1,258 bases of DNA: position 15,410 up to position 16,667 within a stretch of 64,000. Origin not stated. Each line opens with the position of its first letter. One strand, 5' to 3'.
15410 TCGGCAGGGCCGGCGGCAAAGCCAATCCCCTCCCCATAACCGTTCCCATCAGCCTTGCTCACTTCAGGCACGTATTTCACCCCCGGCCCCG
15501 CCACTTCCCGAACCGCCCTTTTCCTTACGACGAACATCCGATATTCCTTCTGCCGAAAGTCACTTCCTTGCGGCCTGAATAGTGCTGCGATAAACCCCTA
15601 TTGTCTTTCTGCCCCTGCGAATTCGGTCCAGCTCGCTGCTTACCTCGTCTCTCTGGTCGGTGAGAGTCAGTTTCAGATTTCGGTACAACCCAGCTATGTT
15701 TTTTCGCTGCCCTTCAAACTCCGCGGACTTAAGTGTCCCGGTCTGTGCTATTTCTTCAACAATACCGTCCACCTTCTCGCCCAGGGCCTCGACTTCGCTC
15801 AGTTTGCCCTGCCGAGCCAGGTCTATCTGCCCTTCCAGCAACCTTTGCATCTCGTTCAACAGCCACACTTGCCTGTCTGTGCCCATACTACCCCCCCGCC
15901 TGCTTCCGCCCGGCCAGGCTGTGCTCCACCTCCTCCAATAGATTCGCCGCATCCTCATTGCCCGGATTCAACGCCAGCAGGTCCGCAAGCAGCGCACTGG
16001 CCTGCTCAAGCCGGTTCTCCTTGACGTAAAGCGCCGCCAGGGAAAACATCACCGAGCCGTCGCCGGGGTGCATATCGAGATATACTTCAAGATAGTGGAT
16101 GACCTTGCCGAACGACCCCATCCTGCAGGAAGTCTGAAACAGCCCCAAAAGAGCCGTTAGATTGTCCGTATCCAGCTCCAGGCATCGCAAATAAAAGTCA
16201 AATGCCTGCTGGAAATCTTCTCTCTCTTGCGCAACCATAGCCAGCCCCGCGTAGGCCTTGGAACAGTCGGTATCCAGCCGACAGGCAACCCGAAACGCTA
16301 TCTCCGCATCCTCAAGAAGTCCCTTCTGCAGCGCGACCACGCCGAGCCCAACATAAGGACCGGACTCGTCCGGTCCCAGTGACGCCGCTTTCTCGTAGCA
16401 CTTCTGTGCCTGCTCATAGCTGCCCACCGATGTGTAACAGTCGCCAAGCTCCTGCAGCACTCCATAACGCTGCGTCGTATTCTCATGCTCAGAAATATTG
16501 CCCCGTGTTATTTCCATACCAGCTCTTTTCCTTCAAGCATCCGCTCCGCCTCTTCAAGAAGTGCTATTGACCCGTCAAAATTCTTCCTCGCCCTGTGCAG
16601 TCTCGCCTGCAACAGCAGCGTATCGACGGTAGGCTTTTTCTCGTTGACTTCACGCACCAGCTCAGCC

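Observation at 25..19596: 19.6-kb operon of TPR-decorated glycosyltransferase/methyltransferase megaenzymes directly downstream of flgK-flgL: candidate protein (flagellin?) glycosylation machine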

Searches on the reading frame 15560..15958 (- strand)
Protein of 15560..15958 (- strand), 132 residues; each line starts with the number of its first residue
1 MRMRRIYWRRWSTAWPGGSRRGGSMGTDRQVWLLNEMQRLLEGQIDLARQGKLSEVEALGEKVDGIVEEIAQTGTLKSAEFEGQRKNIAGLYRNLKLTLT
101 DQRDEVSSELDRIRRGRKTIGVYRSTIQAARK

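Call 3: search_protein_families(library=pfam, proteins=[window:15560-15958:-], max_evalue=0.01)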
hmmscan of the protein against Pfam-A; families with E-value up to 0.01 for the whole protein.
window:15560-15958:- (132 aa): 1 family
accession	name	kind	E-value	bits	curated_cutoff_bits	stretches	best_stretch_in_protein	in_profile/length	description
PF05400.18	FliT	-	0.0011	20.1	29.5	1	45-123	2-85/85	Flagellar protein FliT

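Call 8: search_protein_families(library=ncbifam, proteins=[window:15560-15958:-], max_evalue=0.001)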
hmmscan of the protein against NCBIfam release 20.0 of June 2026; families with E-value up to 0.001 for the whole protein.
window:15560-15958:- (132 aa): 0 families

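Call 48: search_solved_structures(query=A4, max_evalue=10, show_alignments=2)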
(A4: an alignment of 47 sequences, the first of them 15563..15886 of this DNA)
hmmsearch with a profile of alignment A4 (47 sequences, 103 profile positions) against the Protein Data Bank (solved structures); distinct sequences matched with E-value up to 10: 34.
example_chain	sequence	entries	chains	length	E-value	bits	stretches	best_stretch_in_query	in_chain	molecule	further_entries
6fkr_1t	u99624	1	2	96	0.0017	21.6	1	12-71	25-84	30S ribosomal protein S20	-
4jv5_T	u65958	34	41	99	0.0019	21.5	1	12-71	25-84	30S ribosomal protein 20 | 30S ribosomal protein S20 | RIBOSOMAL PROTEIN S20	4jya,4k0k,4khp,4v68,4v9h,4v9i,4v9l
4zer_1t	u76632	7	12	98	0.0021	21.4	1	12-71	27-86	30S ribosomal protein S20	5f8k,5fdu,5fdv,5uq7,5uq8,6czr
5iwa_T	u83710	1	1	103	0.0025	21.1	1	12-71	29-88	30S ribosomal protein S20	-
1i94_T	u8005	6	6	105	0.0027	21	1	12-71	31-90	30S RIBOSOMAL PROTEIN S20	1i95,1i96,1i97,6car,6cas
10px_1t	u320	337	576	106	0.0027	21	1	12-71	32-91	30S ribosomal protein S20 | Ribosomal protein S20 | 16S Ribosomal protein S20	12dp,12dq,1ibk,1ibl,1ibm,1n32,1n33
4gkj_T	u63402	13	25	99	0.0047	20.2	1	12-71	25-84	30S ribosomal protein S20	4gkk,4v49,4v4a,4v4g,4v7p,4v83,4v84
2e5l_T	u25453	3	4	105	0.0057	20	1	12-71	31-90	30S ribosomal protein S20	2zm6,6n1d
1fjg_T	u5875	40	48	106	0.0064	19.8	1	12-71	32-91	30S RIBOSOMAL PROTEIN S20 | RIBOSOMAL PROTEIN S20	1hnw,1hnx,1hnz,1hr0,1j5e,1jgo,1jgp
9lnt_A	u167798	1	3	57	0.041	17.2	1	14-50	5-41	mAIT03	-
6r17_A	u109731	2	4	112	0.097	16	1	30-78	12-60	Synaptonemal complex central element protein 2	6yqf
4kbq_D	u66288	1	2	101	0.17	15.2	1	26-70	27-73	Heat shock cognate 71 kDa protein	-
1ud0_A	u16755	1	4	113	0.24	14.8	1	26-70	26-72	70 kDa heat-shock-like protein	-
6e11_1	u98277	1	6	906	0.36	14.2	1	5-90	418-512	Heat shock protein 101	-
6e10_1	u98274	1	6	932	0.39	14.1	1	5-90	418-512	Heat shock protein 101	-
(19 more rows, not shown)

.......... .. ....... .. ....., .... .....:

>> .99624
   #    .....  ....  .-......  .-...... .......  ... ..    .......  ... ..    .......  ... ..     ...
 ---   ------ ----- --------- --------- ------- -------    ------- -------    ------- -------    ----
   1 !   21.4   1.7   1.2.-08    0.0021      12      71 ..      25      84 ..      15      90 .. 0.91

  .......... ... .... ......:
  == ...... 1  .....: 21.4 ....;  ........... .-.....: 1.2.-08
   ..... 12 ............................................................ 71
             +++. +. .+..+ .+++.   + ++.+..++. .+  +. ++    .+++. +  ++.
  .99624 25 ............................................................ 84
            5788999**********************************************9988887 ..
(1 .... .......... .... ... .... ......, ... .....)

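Call 49: search_protein_families(library=pfam, alignment_id=A4, max_evalue=0.01)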
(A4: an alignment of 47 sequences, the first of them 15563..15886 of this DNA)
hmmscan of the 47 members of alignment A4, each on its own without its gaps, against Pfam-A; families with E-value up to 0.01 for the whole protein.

A. member 1, window:15563-15886:- (108 aa): 2 families
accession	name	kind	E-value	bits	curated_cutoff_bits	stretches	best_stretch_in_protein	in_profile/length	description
PF05400.18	FliT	-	0.00062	21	29.5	1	21-99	2-85/85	Flagellar protein FliT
PF05667.16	CCDC22_CC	-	0.0067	16.1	39.2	0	38-104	282-348/477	CCDC22 protein coiled-coil region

B. families by the number of members that match (of 47 scanned): 9 families
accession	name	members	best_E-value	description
PF05400.18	FliT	15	1.3e-05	Flagellar protein FliT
PF05667.16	CCDC22_CC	5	0.0033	CCDC22 protein coiled-coil region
PF05130.17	FlgN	3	0.00063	FlgN protein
PF00435.27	Spectrin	3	0.0013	Spectrin repeat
PF20027.4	DUF6435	2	0.002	Family of unknown function (DUF6435)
PF01612.26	DNA_pol_A_exo1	2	0.006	3'-5' exonuclease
PF16271.10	DUF4924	1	0.0076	Domain of unknown function (DUF4924)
PF11173.13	DUF2960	1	0.0077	Protein of unknown function (DUF2960)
PF03177.20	Nucleoporin_C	1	0.009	Non-repetitive/WGA-negative nucleoporin C-terminal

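Call 93: predict_structure(protein=window:15563-15886:-)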
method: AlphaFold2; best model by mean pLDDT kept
length: 108 residues; sequences in the alignment: 1
mean_pLDDT: 83.9   pTM: 0.67
mean pLDDT of the five models: 83.9, 83.7, 75.2, 72.3, 67.8
residues with pLDDT >= 90: 35; 70-90: 61; 50-70: 12; < 50: 0
segments of 3 or more residues with pLDDT < 50: none
pLDDT, mean of each block of 10 residues (from residue 1): 80 95 91 92 84 79 90 86 78 77 67
secondary structure, 60 per line:
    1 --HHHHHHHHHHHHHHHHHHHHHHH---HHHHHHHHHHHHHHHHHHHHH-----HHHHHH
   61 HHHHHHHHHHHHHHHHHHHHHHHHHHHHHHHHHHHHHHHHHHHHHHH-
elements in order: H3-25 H29-49 H55-107

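Call 95: fold_search(model_id=the predicted structure, library=pdb)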
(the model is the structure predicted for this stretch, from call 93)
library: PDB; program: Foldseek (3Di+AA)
matches with E <= 10: 172; with E <= 0.001: 0
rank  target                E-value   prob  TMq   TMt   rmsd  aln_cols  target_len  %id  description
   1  5gna_A                2.1e-01  1.00  0.67  0.75   2.5        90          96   18  Crystal Structure of flagellin assembly related protein (released 2017-08-02)
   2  3a7m_B                6.3e-01  0.90  0.64  0.59   3.7       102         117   20  Structure of FliT, the flagellar type III chaperone for FliD (released 2010-04-28)
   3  6ch2_E                7.5e-01  0.97  0.74  0.56   3.0       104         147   17  Crystal structure of the cytoplasmic domain of FlhA and FliT-FliD complex (released 2018-05-16)
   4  3h3m_B                7.5e-01  0.95  0.57  0.73   2.3        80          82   12  Crystal structure of flagellar protein FliT from Bordetella bronchiseptica (released 2009-04-28)
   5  6ch2_D                8.0e-01  0.98  0.77  0.59   2.6       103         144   17  Crystal structure of the cytoplasmic domain of FlhA and FliT-FliD complex (released 2018-05-16)
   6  1fjg_T                8.0e-01  0.89  0.50  0.53   3.4        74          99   19  STRUCTURE OF THE THERMUS THERMOPHILUS 30S RIBOSOMAL SUBUNIT IN COMPLEX WITH THE ANTIBIOTICS STREPTOMYCIN, SPECTINOMYCI (released 2000-09-25)
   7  3a7m_A                9.1e-01  0.96  0.68  0.64   2.5        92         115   17  Structure of FliT, the flagellar type III chaperone for FliD (released 2010-04-28)
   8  9k7w_D                9.1e-01  0.33  0.34  0.39  13.3        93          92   22  Crystal structure of designed nickel-induced homotrimer C3-Ni1-HH*3-18 (released 2025-10-29)
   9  5v8i_1t               9.6e-01  0.85  0.48  0.54   3.4        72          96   19  Thermus thermophilus 70S ribosome lacking ribosomal protein uS17 (released 2018-03-28)
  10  3k1s_H                1.0e+00  0.72  0.51  0.52   3.7        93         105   12  Crystal Structure of the PTS Cellobiose Specific Enzyme IIA from Bacillus anthracis (released 2009-10-13)
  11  1wcr_A                1.2e+00  0.47  0.42  0.44   4.8        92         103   14  Trimeric Structure of the Enzyme IIA from Escherichia coli Phosphotransferase System Specific for N,N'-Diacetylchitobi (released 2005-01-19)
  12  3lg7_A                1.2e+00  0.47  0.41  0.36   7.9       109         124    9  Crystal structure of HIV epitope-scaffold 4E10_S0_1EZ3A_002_C (released 2010-09-22)
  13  9e71_Bb               1.2e+00  0.44  0.31  0.52   4.3        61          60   21  Cryo-EM structure of the Pyrobaculum calidifontis 70S ribosome (released 2024-11-20)
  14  3k1s_E                1.2e+00  0.63  0.49  0.50   3.8        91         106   12  Crystal Structure of the PTS Cellobiose Specific Enzyme IIA from Bacillus anthracis (released 2009-10-13)
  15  2wwv_MODEL_1_A        1.3e+00  0.51  0.44  0.45   4.5        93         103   13  NMR structure of the IIAchitobiose-IIBchitobiose complex of the N,N'- diacetylchitoboise brance of the E. coli (released 2009-12-08)
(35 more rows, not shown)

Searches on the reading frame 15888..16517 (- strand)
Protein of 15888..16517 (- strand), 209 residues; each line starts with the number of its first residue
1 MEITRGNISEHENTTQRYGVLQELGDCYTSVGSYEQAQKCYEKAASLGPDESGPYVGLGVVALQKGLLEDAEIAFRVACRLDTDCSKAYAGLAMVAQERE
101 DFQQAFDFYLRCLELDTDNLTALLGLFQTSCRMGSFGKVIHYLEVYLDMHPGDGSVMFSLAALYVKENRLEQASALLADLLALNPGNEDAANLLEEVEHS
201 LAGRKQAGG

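Call 3: search_protein_families(library=pfam, proteins=[window:15888-16517:-], max_evalue=0.01)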
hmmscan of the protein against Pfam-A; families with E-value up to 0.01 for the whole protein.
window:15888-16517:- (209 aa): 21 families
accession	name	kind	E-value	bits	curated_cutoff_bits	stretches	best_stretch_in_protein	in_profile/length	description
PF07719.23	TPR_2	-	1.2e-18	66.1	27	2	21-50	4-33/34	Tetratricopeptide repeat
PF14559.12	TPR_19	-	5.3e-17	62.4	25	2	134-195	5-66/68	Tetratricopeptide repeat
PF13181.12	TPR_8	-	2.1e-16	59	25.7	1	20-49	3-32/34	Tetratricopeptide repeat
PF00515.34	TPR_1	-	3e-15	55.7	27.8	2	23-50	6-33/34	Tetratricopeptide repeat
PF13428.12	TPR_14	-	5.4e-15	54.8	23.5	0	159-193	6-40/44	Tetratricopeptide repeat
PF13424.12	TPR_12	-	4.7e-14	52.8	30.1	1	23-82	8-75/77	Tetratricopeptide repeat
PF13176.12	TPR_7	-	4.6e-12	45.5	27.9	1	21-53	2-34/36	Tetratricopeptide repeat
PF13431.12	TPR_17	-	7.3e-12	45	24.4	0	144-173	3-32/34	Tetratricopeptide repeat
PF13432.12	TPR_16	-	2.7e-11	44.1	32.7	1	32-82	11-61/65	Tetratricopeptide repeat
PF23914.1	TPR_CcmH_CycH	-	6.7e-10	39.5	42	1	55-153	53-154/158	Cytochrome c-type biogenesis protein H TPR domain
PF13414.12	TPR_11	-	2.5e-07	30.7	26.8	1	25-66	1-42/42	TPR repeat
PF25063.1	ARM_TT21_C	-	1.5e-05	25.4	35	0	60-116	103-159/209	Tetratricopeptide repeat protein 21 C-terminal ARM domain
PF25064.1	ARM_TT21_5th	-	2.3e-05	25.1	27.8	0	92-145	7-60/117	TT21 fifth ARM repeats domain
PF13371.12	TPR_9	-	3.6e-05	24.1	35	0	135-193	10-68/73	Tetratricopeptide repeat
PF12895.13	ANAPC3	-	0.00015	22.4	27.2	0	65-143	2-79/82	Anaphase-promoting complex, cyclosome, subunit 3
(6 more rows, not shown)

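Call 8: search_protein_families(library=ncbifam, proteins=[window:15888-16517:-], max_evalue=0.001)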
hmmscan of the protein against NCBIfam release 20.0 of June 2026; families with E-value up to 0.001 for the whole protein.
window:15888-16517:- (209 aa): 19 families
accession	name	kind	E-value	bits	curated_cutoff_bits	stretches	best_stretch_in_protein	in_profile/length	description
TIGR02917.1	PEP_TPR_lipo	equivalog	1.1e-18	66.5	312.2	1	49-195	462-608/899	XrtA/PEP-CTERM system TPR-repeat protein PrsT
TIGR02552.1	LcrH_SycD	equivalog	1.1e-15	57.6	104.8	2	23-84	57-118/136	SycD/LcrH family type III secretion system chaperone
NF008757.0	PRK11788.1-5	equivalog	2.5e-12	46.6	363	1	59-197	187-325/388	lipopolysaccharide assembly protein LapB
TIGR02521.1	type_IV_pilW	equivalog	4.3e-12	46.1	154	1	55-121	34-100/234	type IV pilus biogenesis/stability protein PilW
NF040959.1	MamA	equivalog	2.3e-11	43.5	200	1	14-116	101-203/204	magnetosome protein MamA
TIGR03939.1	PGA_TPR_OMP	equivalog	3.4e-10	38.8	366.65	2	87-192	87-192/800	poly-beta-1,6 N-acetyl-D-glucosamine export porin PgaA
NF008520.0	PRK11447.1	equivalog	3.7e-10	38.3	858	1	15-98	348-431/1157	cellulose synthase complex outer membrane protein BcsC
NF033920.0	C39_PA2778_fam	equivalog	5.6e-08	32.5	150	1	29-112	167-250/255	PA2778 family cysteine peptidase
TIGR00540.1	TPR_hemY_coli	hypoth_equivalog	6.5e-08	31.7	142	0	131-195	303-367/385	heme biosynthesis-associated TPR protein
TIGR00990.1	3a0801s09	subfamily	1.1e-07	30.9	757.25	1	32-118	413-499/615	mitochondrial import receptor subunit TOM70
NF033758.1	gliding_GltE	equivalog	6.6e-07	28.6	225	1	57-184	227-355/411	adventurous gliding motility TPR repeat lipoprotein GltE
NF052415.1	T3SS_chap_SctY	equivalog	9.7e-07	29.3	70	0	155-194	7-46/106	type III secretion apparatus assembly chaperone SctY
NF008756.0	PRK11788.1-4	equivalog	8.5e-06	25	474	1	67-187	195-315/389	lipopolysaccharide assembly protein LapB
NF047371.1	FlcA_CTERM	equivalog_domain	1.2e-05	24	300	0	10-115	433-536/646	periplasmic flagellar collar protein FlcA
NF052400.1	M48_BAM_BepA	equivalog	3e-05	23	570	1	88-205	309-426/483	beta-barrel assembly-enhancing protease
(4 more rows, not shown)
